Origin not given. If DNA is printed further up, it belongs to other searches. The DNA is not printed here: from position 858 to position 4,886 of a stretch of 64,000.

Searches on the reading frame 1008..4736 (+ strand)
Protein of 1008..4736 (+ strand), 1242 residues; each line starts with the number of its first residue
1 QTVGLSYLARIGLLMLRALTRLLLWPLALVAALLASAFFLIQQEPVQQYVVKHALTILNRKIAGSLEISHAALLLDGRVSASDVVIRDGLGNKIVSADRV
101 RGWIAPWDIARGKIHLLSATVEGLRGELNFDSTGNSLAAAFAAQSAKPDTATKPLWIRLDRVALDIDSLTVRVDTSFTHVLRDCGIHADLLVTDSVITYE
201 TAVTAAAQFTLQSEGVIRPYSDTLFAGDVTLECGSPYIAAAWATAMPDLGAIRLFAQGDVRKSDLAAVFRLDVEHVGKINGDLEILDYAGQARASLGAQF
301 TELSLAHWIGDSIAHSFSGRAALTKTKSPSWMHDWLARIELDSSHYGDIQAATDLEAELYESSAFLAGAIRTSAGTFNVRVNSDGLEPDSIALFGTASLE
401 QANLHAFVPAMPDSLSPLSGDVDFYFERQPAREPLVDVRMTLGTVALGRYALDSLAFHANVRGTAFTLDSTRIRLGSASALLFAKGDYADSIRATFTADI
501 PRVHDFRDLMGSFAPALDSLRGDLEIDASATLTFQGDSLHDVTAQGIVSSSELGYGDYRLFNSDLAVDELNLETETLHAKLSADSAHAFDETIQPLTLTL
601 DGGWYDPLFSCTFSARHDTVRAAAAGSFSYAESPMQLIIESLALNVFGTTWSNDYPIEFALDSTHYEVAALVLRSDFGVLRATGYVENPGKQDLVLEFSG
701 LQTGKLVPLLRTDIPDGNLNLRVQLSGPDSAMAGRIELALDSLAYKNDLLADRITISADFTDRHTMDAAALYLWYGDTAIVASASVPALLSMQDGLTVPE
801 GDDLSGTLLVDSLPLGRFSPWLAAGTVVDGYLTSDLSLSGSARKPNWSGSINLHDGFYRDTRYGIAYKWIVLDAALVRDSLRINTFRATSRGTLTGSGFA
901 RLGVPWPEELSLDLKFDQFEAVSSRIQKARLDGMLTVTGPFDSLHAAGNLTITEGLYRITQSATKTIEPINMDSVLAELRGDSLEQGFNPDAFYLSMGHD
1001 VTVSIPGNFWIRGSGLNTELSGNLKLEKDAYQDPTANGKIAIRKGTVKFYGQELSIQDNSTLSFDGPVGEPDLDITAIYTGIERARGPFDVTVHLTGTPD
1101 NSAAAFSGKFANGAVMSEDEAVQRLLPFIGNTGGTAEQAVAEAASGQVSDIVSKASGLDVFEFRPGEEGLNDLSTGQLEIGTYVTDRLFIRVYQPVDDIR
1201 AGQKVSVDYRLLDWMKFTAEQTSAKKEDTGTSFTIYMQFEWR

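Call 38: search_protein_families(library=pfam, proteins=[window:1008-4736:+], max_evalue=0.001)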
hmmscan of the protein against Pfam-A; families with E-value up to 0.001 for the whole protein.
window:1008-4736:+ (1242 aa): 2 families
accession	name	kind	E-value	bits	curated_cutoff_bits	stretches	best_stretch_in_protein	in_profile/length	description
PF04357.19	TamB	-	1.2e-43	150.3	22.4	1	886-1218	3-362/381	TamB, inner membrane protein subunit of TAM complex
PF05359.17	DUF748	-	2e-05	23.3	50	1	17-243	12-233/1037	Domain of Unknown Function (DUF748)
